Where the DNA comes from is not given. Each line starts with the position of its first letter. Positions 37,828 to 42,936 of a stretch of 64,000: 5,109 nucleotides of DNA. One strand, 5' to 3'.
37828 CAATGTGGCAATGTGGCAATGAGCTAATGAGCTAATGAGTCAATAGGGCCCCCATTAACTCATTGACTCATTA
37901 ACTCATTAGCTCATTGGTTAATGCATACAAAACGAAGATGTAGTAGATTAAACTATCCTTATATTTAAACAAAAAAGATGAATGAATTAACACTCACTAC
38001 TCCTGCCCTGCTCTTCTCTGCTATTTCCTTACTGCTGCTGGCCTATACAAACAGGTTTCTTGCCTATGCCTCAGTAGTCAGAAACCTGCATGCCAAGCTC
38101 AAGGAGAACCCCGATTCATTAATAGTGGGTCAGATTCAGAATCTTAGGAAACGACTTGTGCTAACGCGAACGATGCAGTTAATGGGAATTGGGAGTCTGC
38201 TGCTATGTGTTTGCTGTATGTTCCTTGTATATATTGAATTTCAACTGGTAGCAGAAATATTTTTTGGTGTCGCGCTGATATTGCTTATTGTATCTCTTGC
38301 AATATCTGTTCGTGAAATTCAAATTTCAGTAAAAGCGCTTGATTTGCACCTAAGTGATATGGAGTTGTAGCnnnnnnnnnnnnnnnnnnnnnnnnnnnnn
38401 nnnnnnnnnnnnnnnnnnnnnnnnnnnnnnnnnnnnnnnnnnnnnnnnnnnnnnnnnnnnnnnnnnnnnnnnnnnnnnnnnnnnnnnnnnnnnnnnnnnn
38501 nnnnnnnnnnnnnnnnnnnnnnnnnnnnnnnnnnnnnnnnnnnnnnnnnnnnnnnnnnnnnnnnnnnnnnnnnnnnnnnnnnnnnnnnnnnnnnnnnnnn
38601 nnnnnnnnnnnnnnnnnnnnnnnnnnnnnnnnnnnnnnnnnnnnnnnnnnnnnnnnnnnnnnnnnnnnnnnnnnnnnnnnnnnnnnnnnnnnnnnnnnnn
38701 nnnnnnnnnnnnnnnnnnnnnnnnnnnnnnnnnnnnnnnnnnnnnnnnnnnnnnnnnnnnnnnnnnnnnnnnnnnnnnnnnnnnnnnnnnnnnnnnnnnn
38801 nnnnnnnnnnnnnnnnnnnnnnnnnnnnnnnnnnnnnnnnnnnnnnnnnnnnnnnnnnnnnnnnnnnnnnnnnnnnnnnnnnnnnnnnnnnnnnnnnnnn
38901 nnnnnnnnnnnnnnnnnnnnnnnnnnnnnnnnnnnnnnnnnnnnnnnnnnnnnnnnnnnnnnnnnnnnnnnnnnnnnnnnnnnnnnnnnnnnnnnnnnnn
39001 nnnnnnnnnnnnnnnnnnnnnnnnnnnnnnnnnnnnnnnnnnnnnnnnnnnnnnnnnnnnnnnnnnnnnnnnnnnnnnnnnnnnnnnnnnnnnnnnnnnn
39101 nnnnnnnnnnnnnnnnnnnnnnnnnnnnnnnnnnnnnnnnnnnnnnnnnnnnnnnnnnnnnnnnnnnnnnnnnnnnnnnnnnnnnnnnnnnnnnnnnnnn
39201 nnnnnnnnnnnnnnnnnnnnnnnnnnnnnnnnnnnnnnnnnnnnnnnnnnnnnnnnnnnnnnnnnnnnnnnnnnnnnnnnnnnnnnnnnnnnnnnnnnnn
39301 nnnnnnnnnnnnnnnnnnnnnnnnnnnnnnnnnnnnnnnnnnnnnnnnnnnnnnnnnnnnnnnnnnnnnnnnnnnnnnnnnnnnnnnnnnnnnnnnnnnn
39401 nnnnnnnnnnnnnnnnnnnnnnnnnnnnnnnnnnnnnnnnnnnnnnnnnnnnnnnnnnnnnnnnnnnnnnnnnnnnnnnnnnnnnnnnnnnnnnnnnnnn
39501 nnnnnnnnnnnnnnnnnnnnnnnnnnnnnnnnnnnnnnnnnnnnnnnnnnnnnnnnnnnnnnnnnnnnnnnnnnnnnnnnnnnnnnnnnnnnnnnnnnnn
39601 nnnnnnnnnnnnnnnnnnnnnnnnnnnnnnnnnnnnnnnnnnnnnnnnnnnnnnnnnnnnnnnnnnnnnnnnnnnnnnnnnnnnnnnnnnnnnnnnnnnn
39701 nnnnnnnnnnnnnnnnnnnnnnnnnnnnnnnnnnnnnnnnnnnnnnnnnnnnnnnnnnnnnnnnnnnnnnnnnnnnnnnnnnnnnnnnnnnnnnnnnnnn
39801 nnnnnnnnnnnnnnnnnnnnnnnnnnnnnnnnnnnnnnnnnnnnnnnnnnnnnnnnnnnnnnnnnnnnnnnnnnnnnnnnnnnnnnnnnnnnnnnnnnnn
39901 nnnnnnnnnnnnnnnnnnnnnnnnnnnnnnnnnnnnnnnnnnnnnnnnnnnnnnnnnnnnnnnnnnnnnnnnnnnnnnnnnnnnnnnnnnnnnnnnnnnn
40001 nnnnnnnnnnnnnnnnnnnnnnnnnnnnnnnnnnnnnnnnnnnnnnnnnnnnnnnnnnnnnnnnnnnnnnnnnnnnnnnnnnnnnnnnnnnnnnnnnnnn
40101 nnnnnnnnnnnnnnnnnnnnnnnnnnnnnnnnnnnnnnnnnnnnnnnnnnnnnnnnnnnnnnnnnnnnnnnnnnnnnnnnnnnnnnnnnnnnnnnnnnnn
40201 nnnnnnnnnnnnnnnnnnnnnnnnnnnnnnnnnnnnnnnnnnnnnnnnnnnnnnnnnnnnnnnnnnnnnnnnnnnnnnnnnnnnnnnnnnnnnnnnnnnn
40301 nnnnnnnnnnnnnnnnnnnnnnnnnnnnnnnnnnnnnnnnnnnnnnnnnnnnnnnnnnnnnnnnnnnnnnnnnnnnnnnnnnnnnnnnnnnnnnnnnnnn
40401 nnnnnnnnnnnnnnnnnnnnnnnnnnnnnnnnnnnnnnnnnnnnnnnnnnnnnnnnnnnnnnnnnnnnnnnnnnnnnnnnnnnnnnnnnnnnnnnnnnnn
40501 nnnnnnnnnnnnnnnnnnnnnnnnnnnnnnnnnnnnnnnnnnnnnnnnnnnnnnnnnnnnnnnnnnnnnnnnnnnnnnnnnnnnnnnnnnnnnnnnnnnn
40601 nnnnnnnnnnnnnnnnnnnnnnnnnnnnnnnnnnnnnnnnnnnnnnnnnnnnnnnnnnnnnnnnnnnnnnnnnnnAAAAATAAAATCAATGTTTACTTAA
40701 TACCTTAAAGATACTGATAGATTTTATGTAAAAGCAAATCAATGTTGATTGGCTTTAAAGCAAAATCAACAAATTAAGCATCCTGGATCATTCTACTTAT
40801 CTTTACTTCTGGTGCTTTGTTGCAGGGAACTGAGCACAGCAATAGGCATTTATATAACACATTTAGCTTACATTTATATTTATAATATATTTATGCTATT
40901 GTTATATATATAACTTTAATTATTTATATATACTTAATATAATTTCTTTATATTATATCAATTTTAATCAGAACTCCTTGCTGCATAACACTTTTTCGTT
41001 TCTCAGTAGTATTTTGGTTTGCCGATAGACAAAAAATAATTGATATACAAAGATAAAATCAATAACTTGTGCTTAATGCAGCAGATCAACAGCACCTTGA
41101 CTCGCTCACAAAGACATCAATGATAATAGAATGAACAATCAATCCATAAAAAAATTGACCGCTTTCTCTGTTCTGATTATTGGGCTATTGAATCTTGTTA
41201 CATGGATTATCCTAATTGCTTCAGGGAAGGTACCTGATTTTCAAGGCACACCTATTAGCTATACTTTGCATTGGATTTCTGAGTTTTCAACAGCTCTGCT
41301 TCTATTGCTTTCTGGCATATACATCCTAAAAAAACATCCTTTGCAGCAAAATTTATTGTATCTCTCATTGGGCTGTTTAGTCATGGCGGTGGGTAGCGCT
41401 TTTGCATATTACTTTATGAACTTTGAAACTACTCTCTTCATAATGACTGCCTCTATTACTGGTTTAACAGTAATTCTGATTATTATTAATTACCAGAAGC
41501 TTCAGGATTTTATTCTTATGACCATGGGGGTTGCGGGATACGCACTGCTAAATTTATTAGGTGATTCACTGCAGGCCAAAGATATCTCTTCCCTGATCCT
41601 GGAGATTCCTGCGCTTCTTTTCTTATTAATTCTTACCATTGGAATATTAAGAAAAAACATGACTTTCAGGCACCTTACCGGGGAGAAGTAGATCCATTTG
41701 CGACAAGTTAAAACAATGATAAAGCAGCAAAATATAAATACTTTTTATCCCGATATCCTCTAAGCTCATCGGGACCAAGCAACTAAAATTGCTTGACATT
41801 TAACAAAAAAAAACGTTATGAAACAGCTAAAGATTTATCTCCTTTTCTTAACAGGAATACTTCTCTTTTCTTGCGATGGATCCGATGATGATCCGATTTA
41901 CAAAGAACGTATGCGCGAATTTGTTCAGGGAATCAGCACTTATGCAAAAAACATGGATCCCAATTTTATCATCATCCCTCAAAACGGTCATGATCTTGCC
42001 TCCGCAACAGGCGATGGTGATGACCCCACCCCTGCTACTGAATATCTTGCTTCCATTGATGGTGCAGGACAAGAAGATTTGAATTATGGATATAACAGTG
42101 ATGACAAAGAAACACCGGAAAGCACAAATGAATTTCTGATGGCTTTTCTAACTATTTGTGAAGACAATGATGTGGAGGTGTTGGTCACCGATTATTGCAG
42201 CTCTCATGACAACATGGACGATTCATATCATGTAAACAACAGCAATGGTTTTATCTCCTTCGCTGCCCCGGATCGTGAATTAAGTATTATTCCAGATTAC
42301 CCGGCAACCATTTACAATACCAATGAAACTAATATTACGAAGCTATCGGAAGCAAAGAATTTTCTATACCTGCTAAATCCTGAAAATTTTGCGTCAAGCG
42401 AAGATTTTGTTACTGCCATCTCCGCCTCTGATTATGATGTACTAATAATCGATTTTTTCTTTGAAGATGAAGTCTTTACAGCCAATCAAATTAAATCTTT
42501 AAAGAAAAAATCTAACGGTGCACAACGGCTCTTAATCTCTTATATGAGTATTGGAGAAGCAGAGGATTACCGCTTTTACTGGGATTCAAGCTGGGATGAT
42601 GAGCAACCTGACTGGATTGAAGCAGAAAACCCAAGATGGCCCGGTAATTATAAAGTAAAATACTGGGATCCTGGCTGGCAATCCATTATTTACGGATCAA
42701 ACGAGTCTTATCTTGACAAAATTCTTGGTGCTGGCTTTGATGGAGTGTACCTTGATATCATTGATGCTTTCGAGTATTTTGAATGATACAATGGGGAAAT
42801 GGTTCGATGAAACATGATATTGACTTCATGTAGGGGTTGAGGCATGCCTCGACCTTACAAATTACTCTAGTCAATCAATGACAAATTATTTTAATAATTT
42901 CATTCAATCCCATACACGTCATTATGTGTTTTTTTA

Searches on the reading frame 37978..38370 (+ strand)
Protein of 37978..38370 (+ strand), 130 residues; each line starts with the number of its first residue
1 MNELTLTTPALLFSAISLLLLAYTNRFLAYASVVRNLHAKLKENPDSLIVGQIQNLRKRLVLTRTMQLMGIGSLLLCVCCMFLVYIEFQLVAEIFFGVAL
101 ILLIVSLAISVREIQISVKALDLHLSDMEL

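Call 3: search_protein_families(library=pfam, proteins=[window:37978-38370:+])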
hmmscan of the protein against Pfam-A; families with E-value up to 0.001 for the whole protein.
window:37978-38370:+ (130 aa): 1 family
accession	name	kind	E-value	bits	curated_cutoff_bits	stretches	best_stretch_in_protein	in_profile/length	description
PF11026.13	DUF2721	-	7.6e-38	129.8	28.3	1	6-122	1-128/129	Protein of unknown function (DUF2721)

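Call 4: search_protein_families(library=ncbifam, proteins=[window:37978-38370:+])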
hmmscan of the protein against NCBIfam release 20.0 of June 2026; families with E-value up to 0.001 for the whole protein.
window:37978-38370:+ (130 aa): 0 families

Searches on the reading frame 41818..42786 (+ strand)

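Call 3: search_protein_families(library=pfam, proteins=[window:41818-42786:+])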
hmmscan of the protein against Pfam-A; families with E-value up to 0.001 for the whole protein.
window:41818-42786:+ (322 aa): 1 family
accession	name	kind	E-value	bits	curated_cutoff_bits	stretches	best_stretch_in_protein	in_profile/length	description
PF03537.19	Glyco_hydro_114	-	8.4e-16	58.3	27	1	204-319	15-119/231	Glycoside-hydrolase family GH114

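Call 4: search_protein_families(library=ncbifam, proteins=[window:41818-42786:+])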
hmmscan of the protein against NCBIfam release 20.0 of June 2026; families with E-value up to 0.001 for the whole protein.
window:41818-42786:+ (322 aa): 1 family
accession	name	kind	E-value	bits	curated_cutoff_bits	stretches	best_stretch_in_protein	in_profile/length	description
TIGR01370.1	TIGR01370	hypoth_equivalog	6.6e-54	183.1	181.25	2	162-321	28-175/315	MJ1477/TM1410 family putative glycoside hydrolase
